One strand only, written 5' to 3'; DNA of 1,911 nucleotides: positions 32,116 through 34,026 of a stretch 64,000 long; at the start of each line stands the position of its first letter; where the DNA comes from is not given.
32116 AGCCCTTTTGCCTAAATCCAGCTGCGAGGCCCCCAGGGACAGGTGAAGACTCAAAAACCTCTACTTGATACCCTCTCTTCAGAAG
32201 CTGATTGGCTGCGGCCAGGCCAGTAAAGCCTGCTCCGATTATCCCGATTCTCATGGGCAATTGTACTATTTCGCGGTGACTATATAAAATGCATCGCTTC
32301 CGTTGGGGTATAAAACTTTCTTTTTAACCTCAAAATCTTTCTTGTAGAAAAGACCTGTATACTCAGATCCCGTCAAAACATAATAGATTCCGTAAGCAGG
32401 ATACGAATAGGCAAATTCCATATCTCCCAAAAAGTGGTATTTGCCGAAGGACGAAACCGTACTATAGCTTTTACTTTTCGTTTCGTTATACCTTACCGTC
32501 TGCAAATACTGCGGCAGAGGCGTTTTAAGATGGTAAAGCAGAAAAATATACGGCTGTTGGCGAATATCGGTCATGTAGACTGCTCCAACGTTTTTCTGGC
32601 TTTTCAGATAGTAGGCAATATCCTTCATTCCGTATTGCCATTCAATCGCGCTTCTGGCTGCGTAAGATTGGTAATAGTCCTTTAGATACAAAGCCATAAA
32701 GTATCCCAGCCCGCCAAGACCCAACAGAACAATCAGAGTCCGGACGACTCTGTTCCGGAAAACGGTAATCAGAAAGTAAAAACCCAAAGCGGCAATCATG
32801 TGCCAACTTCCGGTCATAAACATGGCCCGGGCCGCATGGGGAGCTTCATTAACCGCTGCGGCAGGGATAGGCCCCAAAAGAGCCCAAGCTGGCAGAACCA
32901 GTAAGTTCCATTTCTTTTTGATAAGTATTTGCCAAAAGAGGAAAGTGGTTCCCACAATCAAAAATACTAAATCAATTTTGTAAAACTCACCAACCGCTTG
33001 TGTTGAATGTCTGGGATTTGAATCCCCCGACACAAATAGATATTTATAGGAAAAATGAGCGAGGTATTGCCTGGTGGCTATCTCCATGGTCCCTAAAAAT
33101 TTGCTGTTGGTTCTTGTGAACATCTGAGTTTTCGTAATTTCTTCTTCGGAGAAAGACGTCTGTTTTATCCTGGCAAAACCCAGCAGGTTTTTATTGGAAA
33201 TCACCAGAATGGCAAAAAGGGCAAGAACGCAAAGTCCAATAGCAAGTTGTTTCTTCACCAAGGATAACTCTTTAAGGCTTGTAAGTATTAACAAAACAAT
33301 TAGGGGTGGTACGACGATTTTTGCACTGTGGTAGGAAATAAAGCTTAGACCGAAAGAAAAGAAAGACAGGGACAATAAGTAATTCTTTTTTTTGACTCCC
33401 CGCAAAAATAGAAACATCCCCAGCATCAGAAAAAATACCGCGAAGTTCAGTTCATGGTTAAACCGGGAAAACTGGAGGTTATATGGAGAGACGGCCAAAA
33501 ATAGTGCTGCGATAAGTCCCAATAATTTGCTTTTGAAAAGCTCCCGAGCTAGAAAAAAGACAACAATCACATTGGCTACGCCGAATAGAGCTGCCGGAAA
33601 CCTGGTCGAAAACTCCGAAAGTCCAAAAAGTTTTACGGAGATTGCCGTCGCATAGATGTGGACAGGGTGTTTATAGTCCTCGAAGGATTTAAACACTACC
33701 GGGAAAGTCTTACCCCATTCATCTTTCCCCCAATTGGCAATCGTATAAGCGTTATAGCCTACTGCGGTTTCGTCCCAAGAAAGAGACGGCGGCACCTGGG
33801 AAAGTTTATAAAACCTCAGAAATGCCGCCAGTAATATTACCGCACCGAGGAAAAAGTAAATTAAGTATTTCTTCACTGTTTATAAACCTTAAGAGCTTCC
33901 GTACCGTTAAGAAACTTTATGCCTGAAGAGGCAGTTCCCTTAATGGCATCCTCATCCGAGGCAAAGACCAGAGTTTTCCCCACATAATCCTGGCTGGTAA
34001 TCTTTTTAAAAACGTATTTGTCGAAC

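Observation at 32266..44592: Tandem array of seven PMT/ArnT-like GT-C glycosyltransferase paralogs with an embedded polyprenyl-phosphate sugar synthase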

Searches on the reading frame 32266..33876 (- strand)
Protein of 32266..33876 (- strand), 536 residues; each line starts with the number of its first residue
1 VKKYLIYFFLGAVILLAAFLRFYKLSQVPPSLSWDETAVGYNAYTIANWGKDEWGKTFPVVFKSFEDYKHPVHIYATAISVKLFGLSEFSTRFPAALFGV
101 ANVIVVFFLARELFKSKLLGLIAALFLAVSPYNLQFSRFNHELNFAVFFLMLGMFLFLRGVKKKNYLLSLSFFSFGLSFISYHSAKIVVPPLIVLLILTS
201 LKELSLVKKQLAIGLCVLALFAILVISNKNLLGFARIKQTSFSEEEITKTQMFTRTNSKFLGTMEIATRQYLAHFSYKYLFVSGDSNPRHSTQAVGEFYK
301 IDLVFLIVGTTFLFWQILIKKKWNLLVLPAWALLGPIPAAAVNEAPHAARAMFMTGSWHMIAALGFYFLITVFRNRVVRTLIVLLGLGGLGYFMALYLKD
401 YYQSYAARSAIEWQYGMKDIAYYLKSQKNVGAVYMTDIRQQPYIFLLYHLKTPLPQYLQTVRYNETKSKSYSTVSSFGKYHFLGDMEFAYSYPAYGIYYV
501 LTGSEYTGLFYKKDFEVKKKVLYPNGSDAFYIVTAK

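Call 5: search_protein_families(library=pfam, proteins=[window:32266-33876:-], max_evalue=0.01)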
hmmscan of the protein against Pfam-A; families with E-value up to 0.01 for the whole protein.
window:32266-33876:- (536 aa): 2 families
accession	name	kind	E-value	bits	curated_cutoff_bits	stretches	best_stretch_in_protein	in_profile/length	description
PF13231.12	PMT_2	-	8.4e-19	68.8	26.1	1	71-222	4-155/160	Dolichyl-phosphate-mannose-protein mannosyltransferase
PF02366.24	PMT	-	1.9e-08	34.6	22.7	1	13-205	3-205/245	Dolichyl-phosphate-mannose-protein mannosyltransferase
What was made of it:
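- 32266..33876 (-): GT-C gene A (536 aa), member of the core triad. PMT_2 68.8 bits and PMT 34.6 bits (call 5).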

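Call 6: search_protein_families(library=ncbifam, proteins=[window:32266-33876:-], max_evalue=0.01)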
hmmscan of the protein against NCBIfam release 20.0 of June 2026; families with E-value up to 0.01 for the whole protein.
window:32266-33876:- (536 aa): 2 families
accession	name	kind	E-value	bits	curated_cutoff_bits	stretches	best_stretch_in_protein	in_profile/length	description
TIGR03663.1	TIGR03663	subfamily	3.5e-13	49.4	126.25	1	11-369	5-313/435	flippase activity-associated protein Agl23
NF058602.1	PrMnsylTfPmt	equivalog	5.1e-06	25.6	800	1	76-163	106-193/530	protein O-mannosyltransferase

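Call 18: search_solved_structures(query=A1, max_evalue=1, show_alignments=2)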
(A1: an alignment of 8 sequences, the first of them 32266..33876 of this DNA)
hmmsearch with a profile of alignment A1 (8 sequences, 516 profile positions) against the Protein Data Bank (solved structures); distinct sequences matched with E-value up to 1: 5.
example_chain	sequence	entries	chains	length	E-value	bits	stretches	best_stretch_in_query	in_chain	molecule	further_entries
5ezm_A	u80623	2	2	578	7.9e-07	31.5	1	71-231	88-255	4-amino-4-deoxy-L-arabinose transferase or related glycosyltransferases of PMT family | 4-amino-4-deoxy-L-arabinose (L-Ara4N) transferase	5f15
8i9p_Lh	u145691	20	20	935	6.7e-05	25.1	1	101-201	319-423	dolichyl-diphosphooligosaccharide--protein glycotransferase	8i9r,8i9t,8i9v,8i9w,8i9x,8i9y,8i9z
2a0l_A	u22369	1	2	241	0.044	15.8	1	317-391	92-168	Voltage-gated potassium channel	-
6uwm_A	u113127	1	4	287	0.063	15.3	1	317-391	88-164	Voltage-gated potassium channel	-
6m6z_A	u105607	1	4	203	0.089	14.8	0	202-264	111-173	TMH4C4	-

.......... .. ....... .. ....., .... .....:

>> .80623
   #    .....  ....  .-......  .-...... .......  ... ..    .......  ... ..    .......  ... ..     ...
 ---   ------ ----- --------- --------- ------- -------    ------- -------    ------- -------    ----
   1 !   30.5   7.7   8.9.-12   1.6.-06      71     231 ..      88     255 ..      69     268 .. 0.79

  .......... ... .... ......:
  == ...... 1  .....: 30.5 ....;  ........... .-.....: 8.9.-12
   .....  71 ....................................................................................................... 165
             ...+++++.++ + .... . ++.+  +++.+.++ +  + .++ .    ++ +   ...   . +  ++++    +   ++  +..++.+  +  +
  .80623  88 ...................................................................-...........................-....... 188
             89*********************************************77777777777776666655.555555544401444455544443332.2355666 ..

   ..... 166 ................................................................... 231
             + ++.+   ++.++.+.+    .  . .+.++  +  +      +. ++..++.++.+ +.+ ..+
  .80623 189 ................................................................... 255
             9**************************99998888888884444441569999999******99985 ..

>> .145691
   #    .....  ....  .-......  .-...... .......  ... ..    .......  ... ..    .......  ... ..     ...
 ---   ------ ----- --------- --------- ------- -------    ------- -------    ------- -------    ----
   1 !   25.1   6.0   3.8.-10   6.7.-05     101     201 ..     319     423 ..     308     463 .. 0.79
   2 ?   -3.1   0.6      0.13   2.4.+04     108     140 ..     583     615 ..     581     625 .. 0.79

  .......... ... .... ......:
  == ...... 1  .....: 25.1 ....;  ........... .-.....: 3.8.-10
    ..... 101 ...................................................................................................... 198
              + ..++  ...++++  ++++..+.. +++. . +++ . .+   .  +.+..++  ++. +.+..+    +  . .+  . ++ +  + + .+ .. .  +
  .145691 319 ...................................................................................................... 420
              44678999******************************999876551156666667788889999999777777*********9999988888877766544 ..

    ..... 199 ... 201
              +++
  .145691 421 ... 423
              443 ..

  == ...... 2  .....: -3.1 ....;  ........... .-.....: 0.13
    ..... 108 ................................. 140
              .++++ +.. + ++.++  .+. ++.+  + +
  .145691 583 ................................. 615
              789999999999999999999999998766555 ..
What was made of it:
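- Closest known: ArnT. Same: ArnT is the best PDB sequence hit (E = 8e-7, call 18).
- ArnT is the best PDB sequence hit (call 18).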

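Call 19: find_homologous_proteins(query=window:32266-33876:-, max_evalue=0.00001)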
Query window:32266-33876:- (536 aa): 1031 proteins with E <= 0.00001 among 8000 candidates; the best 120 are listed.
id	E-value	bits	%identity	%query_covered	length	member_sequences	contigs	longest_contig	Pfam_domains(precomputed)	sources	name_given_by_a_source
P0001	0.0e+0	1086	91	100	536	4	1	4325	PF02366.25,PF13231.13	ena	-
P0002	3.6e-253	859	71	100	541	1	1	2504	PF02366.25,PF13231.13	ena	-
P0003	4.5e-243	826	69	98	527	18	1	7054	PF02366.25,PF13231.13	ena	-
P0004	1.2e-240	818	69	96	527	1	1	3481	PF02366.25,PF13231.13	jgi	-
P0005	1.6e-240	817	67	100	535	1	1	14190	PF02366.25,PF13231.13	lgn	-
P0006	2.9e-238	810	68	98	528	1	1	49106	PF02366.25,PF13231.13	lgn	-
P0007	3.2e-237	807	68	97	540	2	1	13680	PF02366.25,PF13231.13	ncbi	-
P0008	2.9e-207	708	61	100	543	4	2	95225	PF02366.25,PF13231.13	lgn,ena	-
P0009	6.1e-197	674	58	100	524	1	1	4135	PF02366.25,PF13231.13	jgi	jgi:4-amino-4-deoxy-L-arabinose transferase-like glycosyltransferase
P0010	4.5e-195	667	57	100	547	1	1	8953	PF02366.25,PF13231.13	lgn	-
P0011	9.6e-192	657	57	100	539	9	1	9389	PF02366.25,PF13231.13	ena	-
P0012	1.8e-190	652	55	99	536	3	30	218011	PF13231.13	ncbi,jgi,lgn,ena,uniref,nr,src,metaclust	ncbi:hypothetical protein A3A14_00915 [Candidatus Daviesbacteria bacterium RIFCSPLOWO2_01_FULL_43_38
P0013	2.6e-190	652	60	96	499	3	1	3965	PF13231.13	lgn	-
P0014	6.6e-190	650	57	96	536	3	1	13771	PF02366.25,PF13231.13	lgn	-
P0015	1.8e-188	646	55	99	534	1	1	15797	PF02366.25,PF13231.13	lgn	-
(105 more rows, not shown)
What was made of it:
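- NCBI annotates orthologs as 'glycosyltransferase family 39' (call 19).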

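Call 29: predict_structure(alignment_id=A2)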
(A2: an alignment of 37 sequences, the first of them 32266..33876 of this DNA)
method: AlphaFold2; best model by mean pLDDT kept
length: 536 residues; sequences in the alignment: 37
mean_pLDDT: 91.8   pTM: 0.90
mean pLDDT of the five models: 91.8, 91.5, 91.4, 88.8, 87.7
residues with pLDDT >= 90: 396; 70-90: 129; 50-70: 10; < 50: 1
segments of 3 or more residues with pLDDT < 50: none
pLDDT, mean of each block of 10 residues (from residue 1): 87 98 92 92 96 92 82 95 96 97 98 96 98 93 94 97 95 96 92 96 94 96 90 77 90 94 94 95 90 91 97 97 95 92 83 91 97 94 96 96 90 89 92 83 92 96 70 84 74 88 88 93 90 93
secondary structure, 60 per line:
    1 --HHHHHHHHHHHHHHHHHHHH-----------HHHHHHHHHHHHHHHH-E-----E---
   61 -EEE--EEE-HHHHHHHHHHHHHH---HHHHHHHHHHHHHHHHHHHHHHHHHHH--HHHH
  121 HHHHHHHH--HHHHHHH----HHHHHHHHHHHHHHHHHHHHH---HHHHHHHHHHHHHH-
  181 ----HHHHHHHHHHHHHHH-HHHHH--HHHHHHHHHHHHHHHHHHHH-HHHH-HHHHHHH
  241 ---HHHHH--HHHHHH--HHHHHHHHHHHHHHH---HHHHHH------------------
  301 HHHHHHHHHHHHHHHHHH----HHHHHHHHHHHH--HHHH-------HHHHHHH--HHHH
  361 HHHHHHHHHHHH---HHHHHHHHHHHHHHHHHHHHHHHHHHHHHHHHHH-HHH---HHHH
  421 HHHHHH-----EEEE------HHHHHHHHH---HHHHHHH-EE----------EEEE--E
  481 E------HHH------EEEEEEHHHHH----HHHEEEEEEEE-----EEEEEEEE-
elements in order: H3-22 H34-49 E62-64 E67-69 H71-84 H88-114 H117-128 H131-137 H142-162 H166-179 H185-199 H201-205 H208-227 H229-232 H234-240 H244-248 H251-256 H259-273 H277-282 H301-318 H323-334 H337-340 H348-354 H357-372 H376-409 H417-426 E432-435 H442-450 H454-460 E474-477 E497-502 H503-507 E515-522 E528-535
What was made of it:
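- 32266..33876 (-): AF2 pLDDT 91.8, pTM 0.90 (call 29).
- On GT-C superfamily, class A fold: AF2 model of A has pLDDT 91.8 (call 29).
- AF2 model of A: pLDDT 91.8 (call 29).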

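Call 31: fold_search(model_id=the predicted structure, library=pdb)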
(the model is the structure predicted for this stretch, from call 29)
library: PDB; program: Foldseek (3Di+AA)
matches with E <= 10: 307; with E <= 0.001: 29
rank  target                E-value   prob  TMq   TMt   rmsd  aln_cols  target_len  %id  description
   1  5gmy_A                4.7e-09  1.00  0.51  0.34  13.0       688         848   15  Crystal structure of the Archaeoglobus fulgidus oligosaccharyltransferase (O29867_ARCFU) tethered with an acceptor pep (released 2017-02-01)
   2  3wak                  1.7e-08  1.00  0.53  0.35  12.2       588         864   17  Crystal structure of the Archaeoglobus fulgidus oligosaccharyltransferase (O29867_ARCFU) in the apo form (released 2013-10-30)
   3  3waj                  4.0e-08  1.00  0.49  0.35  11.8       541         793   16  Crystal structure of the Archaeoglobus fulgidus oligosaccharyltransferase (O29867_ARCFU) complex with Zn and sulfate (released 2013-10-30)
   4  8b6l_I                4.0e-08  1.00  0.47  0.38  12.6       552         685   12  Subtomogram average of the human Sec61-TRAP-OSTA-translocon (released 2022-12-07)
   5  7e9s_A                6.5e-08  1.00  0.48  0.32  11.7       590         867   15  Archaeal oligosaccharyltransferase AglB from Archaeoglobus fulgidus in complex with an inhibitory peptide and a dolich (released 2021-09-08)
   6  5f15                  6.8e-08  1.00  0.55  0.54  12.6       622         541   13  Crystal Structure of ArnT from Cupriavidus metallidurans bound to Undecaprenyl phosphate (released 2016-02-17)
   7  5ezm                  8.4e-08  1.00  0.54  0.54  10.5       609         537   13  Crystal Structure of ArnT from Cupriavidus metallidurans in the apo state (released 2016-02-17)
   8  8agc_A                9.6e-08  1.00  0.50  0.40  12.6       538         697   14  Structure of yeast oligosaccharylransferase complex with lipid-linked oligosaccharide and non-acceptor peptide bound (released 2022-12-07)
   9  7oci_F                1.4e-07  1.00  0.52  0.45  11.1       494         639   14  Cryo-EM structure of yeast Ost6p containing oligosaccharyltransferase complex (released 2022-02-16)
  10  8age_A                3.0e-07  1.00  0.51  0.43  10.8       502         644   14  Structure of yeast oligosaccharylransferase complex with acceptor peptide bound (released 2022-12-07)
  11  6gxc_A                3.0e-07  1.00  0.48  0.38  13.2       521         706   14  Bacterial oligosaccharyltransferase PglB in complex with an inhibitory peptide and a reactive lipid-linked oligosaccha (released 2018-11-14)
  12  9n9j_I                4.6e-07  1.00  0.49  0.39  12.5       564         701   12  Structure of a GRP94 folding intermediate engaged with a CCDC134- and FKBP11-bound secretory translocon (released 2025-11-19)
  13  6s7o_A                7.2e-07  1.00  0.53  0.45  11.4       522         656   12  Cryo-EM structure of human oligosaccharyltransferase complex OST-A (released 2019-12-18)
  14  6s7t_A                8.6e-07  1.00  0.53  0.42  11.3       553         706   12  Cryo-EM structure of human oligosaccharyltransferase complex OST-B (released 2019-12-18)
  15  8pn9_A                8.6e-07  1.00  0.52  0.44  11.8       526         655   14  Structure of human oligosaccharyltransferase OST-A complex bound to NGI-1 (released 2024-05-08)
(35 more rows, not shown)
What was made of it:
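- On GT-C superfamily, class A fold: 29 Foldseek hits at E <= 1e-3 are all GT-C (call 31).
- The top Foldseek hits are AglB, STT3 and PglB (E = 5e-9 to 1e-6, call 31).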

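Call 71: search_protein_representatives(alignment_id=A2)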
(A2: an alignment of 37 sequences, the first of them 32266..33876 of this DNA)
Query: 37 sequences, 532 profile positions. Proteins with E-value up to 0.001 (for the whole library): 60587; up to 1e-10: 19260; up to 1e-30: 6711. The best 150 are listed.
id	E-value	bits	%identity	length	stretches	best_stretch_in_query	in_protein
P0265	6.4e-209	711.4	-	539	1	4-530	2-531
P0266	4.8e-182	622.7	-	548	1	1-530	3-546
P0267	4.7e-176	602.9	-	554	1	1-531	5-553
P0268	6.5e-175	599.1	-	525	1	4-530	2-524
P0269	9.1e-170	582.2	-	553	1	4-530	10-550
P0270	2.1e-169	581.0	-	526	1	4-530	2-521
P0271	2.1e-161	554.6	-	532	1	7-531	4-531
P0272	9.6e-161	552.4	-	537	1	6-530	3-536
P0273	7.7e-158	542.8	-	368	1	1-354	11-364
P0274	5.1e-142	490.6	-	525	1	8-530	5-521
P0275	9.5e-141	486.4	-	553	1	2-529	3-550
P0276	2.4e-137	475.2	-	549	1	6-529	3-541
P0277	1.3e-136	472.7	-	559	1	3-530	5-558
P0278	4.8e-136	470.9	-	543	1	8-531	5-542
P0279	1.7e-135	469.1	-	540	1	5-529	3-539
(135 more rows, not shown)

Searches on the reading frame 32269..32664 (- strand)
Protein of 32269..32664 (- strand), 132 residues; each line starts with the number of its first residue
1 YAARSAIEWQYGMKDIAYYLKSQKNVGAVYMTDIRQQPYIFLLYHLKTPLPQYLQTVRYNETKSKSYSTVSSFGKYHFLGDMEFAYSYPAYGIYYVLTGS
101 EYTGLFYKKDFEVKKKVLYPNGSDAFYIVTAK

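Call 83: search_solved_structures(query=A5, max_evalue=10, show_alignments=2)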
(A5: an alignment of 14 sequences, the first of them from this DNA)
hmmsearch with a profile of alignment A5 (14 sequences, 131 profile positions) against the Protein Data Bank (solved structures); distinct sequences matched with E-value up to 10: 4.
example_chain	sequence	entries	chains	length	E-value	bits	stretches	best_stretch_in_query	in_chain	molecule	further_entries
2fz0_A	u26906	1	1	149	0.51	13.9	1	19-88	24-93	v-SNARE component of the vacuolar SNARE complex involved in vesicle fusion; inhibits ATP-d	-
4r0g_A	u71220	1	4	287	0.67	13.5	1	40-110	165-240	Uncharacterized protein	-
3ksk_A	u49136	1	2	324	0.81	13.2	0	22-44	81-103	Type-2 restriction enzyme PvuII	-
1dtd_A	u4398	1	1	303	1.8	12.1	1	13-76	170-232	CARBOXYPEPTIDASE A2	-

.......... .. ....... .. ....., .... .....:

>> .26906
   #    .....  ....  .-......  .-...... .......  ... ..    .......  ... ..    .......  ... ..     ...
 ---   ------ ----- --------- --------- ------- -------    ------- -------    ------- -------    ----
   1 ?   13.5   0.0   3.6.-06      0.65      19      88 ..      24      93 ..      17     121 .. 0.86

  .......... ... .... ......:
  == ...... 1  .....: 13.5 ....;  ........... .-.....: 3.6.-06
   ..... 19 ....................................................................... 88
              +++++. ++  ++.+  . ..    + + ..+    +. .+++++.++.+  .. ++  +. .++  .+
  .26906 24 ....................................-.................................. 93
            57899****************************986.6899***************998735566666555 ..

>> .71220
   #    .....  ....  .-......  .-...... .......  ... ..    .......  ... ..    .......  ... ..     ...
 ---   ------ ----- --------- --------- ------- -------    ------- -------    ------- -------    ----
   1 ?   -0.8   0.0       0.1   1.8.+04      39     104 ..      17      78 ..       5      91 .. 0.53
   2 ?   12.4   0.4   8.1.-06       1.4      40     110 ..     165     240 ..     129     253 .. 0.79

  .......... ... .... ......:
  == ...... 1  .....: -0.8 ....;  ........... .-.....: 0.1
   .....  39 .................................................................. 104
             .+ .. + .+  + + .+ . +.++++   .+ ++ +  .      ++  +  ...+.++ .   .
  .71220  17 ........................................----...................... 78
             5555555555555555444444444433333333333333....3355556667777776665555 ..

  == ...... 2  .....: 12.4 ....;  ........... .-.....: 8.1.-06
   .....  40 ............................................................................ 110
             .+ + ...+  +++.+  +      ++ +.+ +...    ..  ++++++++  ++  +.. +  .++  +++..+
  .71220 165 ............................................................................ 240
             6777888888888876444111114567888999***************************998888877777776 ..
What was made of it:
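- On Oligosaccharyltransferase (STT3/AglB/PglB): The C-terminal profile has no PDB sequence hit (call 83).
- Tried and rejected: PDB sequence search with the C-terminal domain profile (call 83).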
